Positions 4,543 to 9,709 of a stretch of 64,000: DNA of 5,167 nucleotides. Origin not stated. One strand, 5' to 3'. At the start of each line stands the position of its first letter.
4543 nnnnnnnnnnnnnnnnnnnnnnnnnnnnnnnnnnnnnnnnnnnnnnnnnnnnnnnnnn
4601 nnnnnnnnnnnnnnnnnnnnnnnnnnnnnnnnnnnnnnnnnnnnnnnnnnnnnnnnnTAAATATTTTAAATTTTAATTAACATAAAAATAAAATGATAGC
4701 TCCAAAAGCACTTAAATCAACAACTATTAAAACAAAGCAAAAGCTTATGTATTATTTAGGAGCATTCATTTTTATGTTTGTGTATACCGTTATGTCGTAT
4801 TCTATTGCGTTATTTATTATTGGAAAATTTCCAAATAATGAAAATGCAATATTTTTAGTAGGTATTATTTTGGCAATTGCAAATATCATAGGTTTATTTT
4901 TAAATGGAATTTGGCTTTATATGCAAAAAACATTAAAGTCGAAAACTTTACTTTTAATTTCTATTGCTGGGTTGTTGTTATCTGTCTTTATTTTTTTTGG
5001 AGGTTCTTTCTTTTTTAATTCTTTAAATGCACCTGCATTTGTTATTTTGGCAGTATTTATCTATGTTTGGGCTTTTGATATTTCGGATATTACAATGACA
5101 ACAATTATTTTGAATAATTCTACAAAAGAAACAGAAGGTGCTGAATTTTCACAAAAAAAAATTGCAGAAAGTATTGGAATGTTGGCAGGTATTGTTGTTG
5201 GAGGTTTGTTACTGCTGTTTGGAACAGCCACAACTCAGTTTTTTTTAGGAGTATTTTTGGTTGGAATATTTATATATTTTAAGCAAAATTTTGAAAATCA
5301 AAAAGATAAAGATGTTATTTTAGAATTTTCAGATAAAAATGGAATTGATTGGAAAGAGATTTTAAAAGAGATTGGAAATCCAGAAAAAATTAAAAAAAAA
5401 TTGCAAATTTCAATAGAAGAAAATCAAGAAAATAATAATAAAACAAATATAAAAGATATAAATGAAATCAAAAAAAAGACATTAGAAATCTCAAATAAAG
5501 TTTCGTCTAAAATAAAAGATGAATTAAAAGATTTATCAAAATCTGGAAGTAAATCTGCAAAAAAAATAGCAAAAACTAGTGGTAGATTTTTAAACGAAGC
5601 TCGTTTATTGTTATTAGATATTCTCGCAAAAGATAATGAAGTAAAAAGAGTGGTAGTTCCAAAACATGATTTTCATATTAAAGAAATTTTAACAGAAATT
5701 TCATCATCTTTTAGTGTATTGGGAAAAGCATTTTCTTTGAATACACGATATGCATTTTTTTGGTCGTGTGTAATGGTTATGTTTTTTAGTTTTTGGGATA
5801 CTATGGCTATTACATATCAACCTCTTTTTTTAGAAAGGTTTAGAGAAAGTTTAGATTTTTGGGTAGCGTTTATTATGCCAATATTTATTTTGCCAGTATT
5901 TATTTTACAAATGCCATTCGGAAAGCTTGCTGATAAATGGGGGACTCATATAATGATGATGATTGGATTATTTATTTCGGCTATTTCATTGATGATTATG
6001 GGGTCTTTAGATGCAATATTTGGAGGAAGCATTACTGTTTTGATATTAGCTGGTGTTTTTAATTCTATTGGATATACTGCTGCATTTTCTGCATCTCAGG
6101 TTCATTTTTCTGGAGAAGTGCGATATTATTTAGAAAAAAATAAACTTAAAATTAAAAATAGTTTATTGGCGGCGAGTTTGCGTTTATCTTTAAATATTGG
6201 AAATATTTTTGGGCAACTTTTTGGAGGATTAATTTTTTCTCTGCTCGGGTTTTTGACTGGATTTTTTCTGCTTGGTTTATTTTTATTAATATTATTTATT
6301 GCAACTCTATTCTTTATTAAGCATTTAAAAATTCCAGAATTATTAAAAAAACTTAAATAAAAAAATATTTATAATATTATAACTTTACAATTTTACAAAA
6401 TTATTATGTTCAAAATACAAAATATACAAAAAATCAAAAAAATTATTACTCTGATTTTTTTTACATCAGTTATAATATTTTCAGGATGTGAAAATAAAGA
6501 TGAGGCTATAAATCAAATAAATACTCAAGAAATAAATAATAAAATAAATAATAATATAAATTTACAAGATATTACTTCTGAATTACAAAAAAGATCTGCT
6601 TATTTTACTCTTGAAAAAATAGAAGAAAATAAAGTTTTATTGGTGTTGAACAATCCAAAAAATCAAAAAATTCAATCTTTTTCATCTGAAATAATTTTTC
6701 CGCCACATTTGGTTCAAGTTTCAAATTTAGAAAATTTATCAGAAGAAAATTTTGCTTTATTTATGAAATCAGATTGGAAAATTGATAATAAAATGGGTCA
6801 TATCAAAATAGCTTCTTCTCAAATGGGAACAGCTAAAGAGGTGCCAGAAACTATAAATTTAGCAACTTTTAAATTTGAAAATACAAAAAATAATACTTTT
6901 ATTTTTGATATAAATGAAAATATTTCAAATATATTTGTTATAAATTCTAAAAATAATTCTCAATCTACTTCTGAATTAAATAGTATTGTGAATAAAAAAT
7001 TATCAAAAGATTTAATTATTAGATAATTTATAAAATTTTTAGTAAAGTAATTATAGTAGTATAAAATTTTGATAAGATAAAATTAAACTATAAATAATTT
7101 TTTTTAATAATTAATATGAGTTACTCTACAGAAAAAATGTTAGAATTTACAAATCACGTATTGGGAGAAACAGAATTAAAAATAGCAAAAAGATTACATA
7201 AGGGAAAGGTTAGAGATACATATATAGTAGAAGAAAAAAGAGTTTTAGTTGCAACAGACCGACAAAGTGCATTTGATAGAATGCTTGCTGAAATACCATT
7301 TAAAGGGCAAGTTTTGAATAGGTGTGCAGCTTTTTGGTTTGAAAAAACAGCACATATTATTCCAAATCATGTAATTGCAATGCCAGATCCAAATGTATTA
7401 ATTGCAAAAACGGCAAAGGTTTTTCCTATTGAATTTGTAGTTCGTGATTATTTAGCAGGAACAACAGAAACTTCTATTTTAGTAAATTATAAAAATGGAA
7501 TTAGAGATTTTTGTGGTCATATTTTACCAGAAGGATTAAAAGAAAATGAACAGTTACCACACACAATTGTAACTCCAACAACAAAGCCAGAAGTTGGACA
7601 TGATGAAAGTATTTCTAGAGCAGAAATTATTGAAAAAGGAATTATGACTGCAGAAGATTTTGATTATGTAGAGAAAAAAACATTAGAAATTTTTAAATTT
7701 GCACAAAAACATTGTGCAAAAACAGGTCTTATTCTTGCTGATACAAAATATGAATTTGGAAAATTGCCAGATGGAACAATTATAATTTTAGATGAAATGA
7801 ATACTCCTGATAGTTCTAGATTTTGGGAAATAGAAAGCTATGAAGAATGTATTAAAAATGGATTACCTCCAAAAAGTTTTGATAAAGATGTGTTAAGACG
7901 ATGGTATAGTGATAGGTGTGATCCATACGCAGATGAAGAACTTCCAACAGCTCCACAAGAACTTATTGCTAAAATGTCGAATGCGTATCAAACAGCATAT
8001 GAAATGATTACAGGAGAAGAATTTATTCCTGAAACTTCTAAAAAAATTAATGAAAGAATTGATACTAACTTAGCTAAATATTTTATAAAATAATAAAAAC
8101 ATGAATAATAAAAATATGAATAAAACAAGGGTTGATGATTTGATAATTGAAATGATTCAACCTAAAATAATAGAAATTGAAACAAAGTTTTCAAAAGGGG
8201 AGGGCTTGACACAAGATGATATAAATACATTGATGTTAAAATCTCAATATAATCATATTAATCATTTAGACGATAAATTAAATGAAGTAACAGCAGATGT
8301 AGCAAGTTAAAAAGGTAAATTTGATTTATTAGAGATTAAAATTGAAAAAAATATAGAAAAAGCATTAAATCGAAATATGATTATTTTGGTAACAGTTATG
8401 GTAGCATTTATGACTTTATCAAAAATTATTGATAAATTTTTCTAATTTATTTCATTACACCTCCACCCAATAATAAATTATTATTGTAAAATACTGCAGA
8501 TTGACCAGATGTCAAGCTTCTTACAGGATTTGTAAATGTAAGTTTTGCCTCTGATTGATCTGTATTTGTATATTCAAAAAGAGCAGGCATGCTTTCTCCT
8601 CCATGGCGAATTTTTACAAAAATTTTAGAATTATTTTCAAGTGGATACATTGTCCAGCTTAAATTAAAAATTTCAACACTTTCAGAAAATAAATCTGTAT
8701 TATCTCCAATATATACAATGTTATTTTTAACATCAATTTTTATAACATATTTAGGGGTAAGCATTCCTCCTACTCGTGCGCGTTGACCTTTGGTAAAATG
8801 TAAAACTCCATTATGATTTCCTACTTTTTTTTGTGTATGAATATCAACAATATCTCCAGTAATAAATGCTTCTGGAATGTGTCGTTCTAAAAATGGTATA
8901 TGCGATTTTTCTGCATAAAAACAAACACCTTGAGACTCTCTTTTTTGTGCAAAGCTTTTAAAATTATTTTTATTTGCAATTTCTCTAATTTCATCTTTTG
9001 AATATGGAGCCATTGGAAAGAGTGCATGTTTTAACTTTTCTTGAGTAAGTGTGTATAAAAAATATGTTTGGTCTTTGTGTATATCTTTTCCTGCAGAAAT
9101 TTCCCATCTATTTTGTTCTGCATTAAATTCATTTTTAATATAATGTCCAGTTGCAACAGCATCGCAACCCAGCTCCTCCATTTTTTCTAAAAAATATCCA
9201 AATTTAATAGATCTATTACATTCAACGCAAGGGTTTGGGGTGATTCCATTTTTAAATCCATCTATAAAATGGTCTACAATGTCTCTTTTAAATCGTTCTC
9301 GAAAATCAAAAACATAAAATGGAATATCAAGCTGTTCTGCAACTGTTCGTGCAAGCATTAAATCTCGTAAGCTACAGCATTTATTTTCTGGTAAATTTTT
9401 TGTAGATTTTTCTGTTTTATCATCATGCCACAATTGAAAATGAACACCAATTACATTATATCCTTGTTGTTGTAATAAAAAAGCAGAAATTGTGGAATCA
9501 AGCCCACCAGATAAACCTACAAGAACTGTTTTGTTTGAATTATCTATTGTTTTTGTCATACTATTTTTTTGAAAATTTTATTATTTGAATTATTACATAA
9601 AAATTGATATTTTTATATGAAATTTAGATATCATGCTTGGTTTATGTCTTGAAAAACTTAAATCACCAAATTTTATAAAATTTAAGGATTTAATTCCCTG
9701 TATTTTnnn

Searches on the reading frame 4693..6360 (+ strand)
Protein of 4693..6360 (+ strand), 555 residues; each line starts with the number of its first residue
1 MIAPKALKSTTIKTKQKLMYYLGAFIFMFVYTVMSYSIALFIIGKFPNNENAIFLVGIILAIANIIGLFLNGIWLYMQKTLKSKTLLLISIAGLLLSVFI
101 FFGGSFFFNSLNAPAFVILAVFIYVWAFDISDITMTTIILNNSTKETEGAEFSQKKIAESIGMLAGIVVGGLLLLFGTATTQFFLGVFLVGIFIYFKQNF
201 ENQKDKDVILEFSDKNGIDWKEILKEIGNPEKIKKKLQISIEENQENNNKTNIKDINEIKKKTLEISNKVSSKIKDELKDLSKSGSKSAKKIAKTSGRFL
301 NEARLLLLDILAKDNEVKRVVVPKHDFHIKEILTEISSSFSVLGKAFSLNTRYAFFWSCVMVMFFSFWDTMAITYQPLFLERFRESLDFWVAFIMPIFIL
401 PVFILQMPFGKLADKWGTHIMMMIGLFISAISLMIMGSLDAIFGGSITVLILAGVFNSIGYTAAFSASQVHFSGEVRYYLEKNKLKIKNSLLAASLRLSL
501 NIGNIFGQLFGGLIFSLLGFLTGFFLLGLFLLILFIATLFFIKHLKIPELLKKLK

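Call 9: search_protein_families(library=pfam, proteins=[window:4693-6360:+], max_evalue=0.001)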
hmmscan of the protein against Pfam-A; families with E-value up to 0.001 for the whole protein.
window:4693-6360:+ (555 aa): 2 families
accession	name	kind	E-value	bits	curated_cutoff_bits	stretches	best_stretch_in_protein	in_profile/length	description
PF07690.21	MFS_1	-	8.2e-17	61.6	33.4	2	367-542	11-172/347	Major Facilitator Superfamily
PF05977.19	MFS_3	-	0.00089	18.2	27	1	390-539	46-187/524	Transmembrane secretion effector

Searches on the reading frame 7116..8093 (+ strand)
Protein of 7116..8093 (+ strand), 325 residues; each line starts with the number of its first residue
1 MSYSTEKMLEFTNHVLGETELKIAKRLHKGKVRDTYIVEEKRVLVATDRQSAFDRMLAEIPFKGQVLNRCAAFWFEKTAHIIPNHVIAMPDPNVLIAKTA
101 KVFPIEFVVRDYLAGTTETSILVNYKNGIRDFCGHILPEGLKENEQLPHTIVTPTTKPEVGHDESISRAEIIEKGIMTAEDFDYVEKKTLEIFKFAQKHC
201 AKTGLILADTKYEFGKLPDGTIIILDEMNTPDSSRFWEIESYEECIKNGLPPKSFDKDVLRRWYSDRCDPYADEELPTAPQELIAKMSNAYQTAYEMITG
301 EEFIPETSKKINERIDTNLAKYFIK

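Call 9: search_protein_families(library=pfam, proteins=[window:7116-8093:+], max_evalue=0.001)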
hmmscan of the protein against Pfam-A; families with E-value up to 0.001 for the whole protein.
window:7116-8093:+ (325 aa): 1 family
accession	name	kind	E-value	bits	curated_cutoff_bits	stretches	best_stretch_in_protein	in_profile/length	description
PF01259.24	SAICAR_synt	-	1.9e-69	234.5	20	1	27-273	2-228/233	SAICAR synthetase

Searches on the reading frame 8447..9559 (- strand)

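Call 9: search_protein_families(library=pfam, proteins=[window:8447-9559:-], max_evalue=0.001)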
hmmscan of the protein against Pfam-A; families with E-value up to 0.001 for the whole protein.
window:8447-9559:- (370 aa): 6 families
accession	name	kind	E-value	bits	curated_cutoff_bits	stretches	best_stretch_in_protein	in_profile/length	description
PF03054.22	tRNA_Me_trans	-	4.8e-73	245.6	20.6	1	11-215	2-200/202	tRNA methyl transferase HUP domain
PF20259.3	tRNA_Me_trans_M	-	4.6e-17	61.8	27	1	223-286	3-66/66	tRNA methyl transferase PRC-barrel domain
PF20258.4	tRNA_Me_trans_C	-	1.1e-12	48.6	20.6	1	297-368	6-76/77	Aminomethyltransferase beta-barrel domain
PF02568.20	ThiI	-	3e-06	27.4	20.5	1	9-57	3-53/197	Thiamine biosynthesis protein (ThiI)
PF02540.23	NAD_synthase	-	6.5e-05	22.6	21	1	8-88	17-83/242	NAD synthase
PF06508.19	QueC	-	8.6e-05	22.6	22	1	12-51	2-41/210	Queuosine biosynthesis protein QueC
